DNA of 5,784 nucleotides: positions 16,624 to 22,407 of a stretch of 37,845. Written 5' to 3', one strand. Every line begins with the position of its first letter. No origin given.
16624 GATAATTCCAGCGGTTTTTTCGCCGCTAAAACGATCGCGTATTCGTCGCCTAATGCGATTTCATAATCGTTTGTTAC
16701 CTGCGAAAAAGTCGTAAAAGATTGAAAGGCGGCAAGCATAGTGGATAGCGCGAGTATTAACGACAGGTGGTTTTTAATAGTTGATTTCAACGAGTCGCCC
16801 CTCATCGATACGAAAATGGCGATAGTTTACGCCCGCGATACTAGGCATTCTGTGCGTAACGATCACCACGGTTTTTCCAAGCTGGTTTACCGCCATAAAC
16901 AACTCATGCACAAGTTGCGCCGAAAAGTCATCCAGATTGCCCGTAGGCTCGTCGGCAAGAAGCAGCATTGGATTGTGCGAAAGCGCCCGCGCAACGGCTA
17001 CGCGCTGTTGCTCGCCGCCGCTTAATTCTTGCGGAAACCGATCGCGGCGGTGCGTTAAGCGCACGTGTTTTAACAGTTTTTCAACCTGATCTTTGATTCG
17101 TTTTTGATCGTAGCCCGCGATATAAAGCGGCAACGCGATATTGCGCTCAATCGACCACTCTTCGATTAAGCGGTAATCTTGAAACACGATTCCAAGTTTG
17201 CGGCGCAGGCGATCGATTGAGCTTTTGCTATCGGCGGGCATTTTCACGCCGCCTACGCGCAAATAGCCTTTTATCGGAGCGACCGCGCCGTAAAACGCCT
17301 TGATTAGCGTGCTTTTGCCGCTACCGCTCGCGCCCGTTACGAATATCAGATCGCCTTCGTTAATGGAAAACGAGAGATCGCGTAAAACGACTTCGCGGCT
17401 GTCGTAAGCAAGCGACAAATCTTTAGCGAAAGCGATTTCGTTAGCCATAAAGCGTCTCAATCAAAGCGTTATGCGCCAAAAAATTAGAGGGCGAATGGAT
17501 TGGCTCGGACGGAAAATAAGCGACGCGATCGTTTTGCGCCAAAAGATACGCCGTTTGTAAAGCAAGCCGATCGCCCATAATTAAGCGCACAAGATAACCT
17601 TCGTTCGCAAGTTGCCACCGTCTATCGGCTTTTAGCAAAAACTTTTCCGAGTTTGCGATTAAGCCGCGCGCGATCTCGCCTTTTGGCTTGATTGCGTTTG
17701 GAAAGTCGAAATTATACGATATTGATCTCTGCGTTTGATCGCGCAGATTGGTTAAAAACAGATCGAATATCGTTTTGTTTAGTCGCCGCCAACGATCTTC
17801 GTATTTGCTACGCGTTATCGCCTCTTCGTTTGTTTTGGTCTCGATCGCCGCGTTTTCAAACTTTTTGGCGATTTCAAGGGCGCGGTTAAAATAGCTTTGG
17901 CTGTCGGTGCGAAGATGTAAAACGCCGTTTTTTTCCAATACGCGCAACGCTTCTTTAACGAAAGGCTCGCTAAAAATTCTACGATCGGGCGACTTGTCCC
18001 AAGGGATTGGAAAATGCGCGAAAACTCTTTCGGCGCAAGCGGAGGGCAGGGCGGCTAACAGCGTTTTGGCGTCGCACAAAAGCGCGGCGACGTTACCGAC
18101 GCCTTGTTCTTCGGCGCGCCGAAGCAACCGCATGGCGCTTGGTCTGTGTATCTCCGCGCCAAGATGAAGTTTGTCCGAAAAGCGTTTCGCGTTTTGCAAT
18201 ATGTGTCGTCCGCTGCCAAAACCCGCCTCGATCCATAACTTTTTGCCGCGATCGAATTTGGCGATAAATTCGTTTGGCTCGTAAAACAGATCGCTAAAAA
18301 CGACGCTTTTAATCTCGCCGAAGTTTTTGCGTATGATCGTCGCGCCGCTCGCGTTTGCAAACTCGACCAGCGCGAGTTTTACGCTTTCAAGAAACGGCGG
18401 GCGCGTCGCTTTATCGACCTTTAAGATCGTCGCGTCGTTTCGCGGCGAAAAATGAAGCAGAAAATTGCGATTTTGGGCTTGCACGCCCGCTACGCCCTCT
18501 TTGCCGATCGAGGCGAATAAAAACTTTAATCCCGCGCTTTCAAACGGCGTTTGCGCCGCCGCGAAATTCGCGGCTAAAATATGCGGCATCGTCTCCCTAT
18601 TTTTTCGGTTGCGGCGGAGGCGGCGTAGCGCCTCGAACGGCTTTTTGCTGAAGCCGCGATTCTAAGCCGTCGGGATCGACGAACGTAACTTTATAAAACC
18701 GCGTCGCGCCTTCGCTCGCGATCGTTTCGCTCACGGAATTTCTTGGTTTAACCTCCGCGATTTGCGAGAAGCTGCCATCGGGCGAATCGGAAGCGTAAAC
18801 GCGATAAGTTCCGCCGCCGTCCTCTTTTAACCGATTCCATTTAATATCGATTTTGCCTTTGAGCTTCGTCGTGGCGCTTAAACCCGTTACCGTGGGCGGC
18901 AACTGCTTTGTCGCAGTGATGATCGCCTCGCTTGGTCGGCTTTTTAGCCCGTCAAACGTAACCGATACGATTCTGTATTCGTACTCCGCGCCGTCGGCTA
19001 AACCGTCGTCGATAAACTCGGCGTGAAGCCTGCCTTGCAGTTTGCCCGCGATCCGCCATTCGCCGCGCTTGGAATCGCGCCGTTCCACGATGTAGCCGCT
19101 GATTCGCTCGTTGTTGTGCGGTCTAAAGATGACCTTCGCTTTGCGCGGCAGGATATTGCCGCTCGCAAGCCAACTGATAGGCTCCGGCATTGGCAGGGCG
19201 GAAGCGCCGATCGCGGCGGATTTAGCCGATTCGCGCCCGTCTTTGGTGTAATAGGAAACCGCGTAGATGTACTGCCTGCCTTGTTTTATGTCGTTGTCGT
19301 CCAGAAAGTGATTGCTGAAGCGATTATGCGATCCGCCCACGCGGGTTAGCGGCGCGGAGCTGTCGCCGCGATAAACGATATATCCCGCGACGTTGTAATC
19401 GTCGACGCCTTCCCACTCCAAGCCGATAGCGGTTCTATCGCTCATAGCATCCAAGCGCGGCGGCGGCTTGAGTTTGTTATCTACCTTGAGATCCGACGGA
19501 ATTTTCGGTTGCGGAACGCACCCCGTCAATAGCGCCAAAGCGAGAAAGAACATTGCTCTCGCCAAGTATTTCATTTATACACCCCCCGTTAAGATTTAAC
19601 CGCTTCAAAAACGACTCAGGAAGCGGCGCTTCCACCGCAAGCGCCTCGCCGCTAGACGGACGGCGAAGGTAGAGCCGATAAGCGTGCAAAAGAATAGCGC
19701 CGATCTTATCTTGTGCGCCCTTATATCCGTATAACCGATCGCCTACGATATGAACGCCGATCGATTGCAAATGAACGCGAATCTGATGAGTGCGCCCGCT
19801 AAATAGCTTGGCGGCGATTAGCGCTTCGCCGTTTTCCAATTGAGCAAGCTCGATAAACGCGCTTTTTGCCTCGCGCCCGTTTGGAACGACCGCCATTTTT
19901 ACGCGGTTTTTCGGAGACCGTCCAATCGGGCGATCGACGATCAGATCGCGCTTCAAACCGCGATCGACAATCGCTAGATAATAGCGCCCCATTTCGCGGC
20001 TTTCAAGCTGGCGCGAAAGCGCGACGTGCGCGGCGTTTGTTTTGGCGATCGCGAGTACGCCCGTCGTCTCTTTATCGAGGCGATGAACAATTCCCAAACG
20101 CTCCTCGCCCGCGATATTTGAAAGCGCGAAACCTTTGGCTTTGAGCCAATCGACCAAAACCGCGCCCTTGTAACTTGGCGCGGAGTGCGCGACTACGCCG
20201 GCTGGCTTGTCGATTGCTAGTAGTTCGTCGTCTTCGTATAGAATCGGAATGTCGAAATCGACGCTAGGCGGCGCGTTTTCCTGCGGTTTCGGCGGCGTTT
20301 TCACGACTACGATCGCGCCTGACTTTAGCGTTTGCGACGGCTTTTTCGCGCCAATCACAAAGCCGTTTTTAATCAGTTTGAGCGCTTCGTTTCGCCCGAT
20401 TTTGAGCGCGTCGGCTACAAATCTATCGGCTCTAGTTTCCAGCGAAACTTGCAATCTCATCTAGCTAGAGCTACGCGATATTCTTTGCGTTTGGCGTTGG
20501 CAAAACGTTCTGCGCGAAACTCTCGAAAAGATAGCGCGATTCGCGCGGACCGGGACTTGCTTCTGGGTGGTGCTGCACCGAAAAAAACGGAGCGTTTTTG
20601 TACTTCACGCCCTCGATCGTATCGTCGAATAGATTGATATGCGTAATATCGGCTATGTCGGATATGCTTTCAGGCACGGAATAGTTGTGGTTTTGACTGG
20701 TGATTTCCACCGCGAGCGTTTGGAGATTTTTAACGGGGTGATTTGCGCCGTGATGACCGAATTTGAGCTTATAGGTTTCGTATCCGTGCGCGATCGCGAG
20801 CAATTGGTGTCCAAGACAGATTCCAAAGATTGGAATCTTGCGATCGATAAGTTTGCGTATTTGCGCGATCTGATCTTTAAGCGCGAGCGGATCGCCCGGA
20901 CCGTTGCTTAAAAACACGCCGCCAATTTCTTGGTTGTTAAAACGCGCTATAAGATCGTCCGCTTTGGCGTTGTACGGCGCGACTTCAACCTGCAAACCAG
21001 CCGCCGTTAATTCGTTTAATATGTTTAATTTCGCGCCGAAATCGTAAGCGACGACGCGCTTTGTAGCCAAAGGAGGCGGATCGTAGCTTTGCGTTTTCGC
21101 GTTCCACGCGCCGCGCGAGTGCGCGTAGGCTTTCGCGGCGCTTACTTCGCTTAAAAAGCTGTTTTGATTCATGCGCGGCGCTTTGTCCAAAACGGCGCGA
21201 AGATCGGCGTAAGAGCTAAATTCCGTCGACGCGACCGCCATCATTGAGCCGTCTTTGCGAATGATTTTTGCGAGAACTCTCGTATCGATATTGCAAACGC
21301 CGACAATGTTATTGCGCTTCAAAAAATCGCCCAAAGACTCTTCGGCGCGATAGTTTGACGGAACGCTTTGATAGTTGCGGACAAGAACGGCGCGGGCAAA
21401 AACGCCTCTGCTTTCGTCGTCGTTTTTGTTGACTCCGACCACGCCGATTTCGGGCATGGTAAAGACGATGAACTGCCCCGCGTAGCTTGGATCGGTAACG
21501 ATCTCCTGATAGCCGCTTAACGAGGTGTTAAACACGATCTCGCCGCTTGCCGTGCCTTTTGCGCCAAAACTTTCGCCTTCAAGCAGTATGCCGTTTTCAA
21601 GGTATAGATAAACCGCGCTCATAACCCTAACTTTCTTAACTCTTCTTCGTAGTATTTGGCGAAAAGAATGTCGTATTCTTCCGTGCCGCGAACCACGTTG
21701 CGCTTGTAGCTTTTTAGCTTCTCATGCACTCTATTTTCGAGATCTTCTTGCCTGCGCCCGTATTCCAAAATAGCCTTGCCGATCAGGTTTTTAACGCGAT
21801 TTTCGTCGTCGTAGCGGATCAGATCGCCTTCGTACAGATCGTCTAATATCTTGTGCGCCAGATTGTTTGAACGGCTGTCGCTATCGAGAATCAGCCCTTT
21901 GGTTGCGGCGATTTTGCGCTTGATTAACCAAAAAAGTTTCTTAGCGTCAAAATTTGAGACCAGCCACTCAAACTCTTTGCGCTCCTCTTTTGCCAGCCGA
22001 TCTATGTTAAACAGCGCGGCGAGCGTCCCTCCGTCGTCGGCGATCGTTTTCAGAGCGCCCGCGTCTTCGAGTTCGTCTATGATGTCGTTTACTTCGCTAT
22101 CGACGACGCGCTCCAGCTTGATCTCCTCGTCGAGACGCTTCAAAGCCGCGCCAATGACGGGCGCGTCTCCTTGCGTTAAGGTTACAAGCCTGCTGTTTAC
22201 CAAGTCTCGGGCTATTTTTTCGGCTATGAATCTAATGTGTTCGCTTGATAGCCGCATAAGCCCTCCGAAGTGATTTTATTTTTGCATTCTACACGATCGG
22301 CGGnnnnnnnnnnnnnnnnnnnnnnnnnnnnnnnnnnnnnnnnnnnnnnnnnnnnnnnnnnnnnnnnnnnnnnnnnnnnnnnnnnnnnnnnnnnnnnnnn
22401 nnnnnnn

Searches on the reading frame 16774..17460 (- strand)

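Call 49: search_protein_families(library=pfam, proteins=[window:16774-17460:-], max_evalue=0.001)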
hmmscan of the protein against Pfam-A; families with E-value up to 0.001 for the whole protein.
window:16774-17460:- (228 aa): 7 families
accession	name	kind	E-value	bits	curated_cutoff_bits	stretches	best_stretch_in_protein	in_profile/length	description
PF00005.33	ABC_tran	-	1.7e-33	116.5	25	1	26-173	1-136/137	ABC transporter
PF20703.3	nSTAND1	-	3.2e-05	24.2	27.1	1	11-89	8-88/379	Novel STAND NTPase 1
PF13555.12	AAA_29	-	4.3e-05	23.6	27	1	31-57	17-43/61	P-loop containing region of AAA domain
PF13304.12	AAA_21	-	0.00014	22.5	27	0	39-58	2-21/304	AAA domain, putative AbiEii toxin, Type IV TA system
PF13191.12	AAA_16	-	0.00017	22.6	32.6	1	34-191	20-159/167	AAA ATPase domain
PF02463.25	SMC_N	-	0.00023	21.1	40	0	38-206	26-200/220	RecF/RecN/SMC N terminal domain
PF13401.12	AAA_22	-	0.00071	20.3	27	0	37-90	6-55/130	AAA domain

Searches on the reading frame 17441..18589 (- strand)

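Call 49: search_protein_families(library=pfam, proteins=[window:17441-18589:-], max_evalue=0.001)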
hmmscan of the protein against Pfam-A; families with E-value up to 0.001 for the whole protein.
window:17441-18589:- (382 aa): 1 family
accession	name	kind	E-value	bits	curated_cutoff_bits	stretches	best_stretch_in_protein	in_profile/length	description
PF02390.23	Methyltransf_4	-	1e-31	110.2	24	1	117-277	3-173/173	Putative methyltransferase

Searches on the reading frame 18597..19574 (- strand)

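Call 21: search_protein_families(library=pfam, proteins=[window:18597-19574:-], max_evalue=0.001)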
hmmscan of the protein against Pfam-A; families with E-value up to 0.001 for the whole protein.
window:18597-19574:- (325 aa): 1 family
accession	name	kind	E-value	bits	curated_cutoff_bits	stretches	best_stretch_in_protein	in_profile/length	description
PF00041.27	fn3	-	8.9e-09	35.9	25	0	152-219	22-82/84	Fibronectin type III domain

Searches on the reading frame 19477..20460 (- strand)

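Call 49: search_protein_families(library=pfam, proteins=[window:19477-20460:-], max_evalue=0.001)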
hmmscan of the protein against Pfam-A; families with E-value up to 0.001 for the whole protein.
window:19477-20460:- (327 aa): 1 family
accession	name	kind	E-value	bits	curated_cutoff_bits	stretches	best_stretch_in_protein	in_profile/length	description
PF00849.27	PseudoU_synth_2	-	1.4e-27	97.3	26.8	1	80-233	2-152/152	RNA pseudouridylate synthase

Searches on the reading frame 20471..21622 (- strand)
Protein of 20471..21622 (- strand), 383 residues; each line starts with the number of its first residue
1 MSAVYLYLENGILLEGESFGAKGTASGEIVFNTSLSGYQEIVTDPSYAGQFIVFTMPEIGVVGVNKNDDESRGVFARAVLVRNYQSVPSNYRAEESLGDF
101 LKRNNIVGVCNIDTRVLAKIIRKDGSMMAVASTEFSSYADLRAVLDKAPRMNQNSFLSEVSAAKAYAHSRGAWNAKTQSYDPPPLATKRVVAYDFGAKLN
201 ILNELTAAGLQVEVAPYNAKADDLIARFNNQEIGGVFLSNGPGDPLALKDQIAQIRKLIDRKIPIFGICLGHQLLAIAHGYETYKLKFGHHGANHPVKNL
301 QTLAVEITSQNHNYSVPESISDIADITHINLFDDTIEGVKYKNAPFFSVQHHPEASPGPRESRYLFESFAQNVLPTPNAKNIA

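Call 49: search_protein_families(library=pfam, proteins=[window:20471-21622:-], max_evalue=0.001)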
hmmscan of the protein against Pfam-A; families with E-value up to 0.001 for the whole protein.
window:20471-21622:- (383 aa): 3 families
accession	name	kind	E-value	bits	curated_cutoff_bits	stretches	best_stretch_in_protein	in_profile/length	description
PF00117.34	GATase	-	3.5e-47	161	22.8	1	192-370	2-188/190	Glutamine amidotransferase class-I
PF00988.28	CPSase_sm_chain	-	1.2e-46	158.1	27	1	6-130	1-125/126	Carbamoyl-phosphate synthase small chain, CPSase domain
PF07722.19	Peptidase_C26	-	2.6e-09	37.6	20.5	1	252-354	95-219/219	Peptidase C26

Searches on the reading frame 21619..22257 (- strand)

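Call 21: search_protein_families(library=pfam, proteins=[window:21619-22257:-], max_evalue=0.001)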
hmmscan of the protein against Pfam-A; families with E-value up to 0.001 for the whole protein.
window:21619-22257:- (212 aa): 1 family
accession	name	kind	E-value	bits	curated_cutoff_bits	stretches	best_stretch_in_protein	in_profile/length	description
PF04368.18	DUF507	-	3.4e-44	151.4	24.7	2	100-212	69-182/182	Protein of unknown function (DUF507)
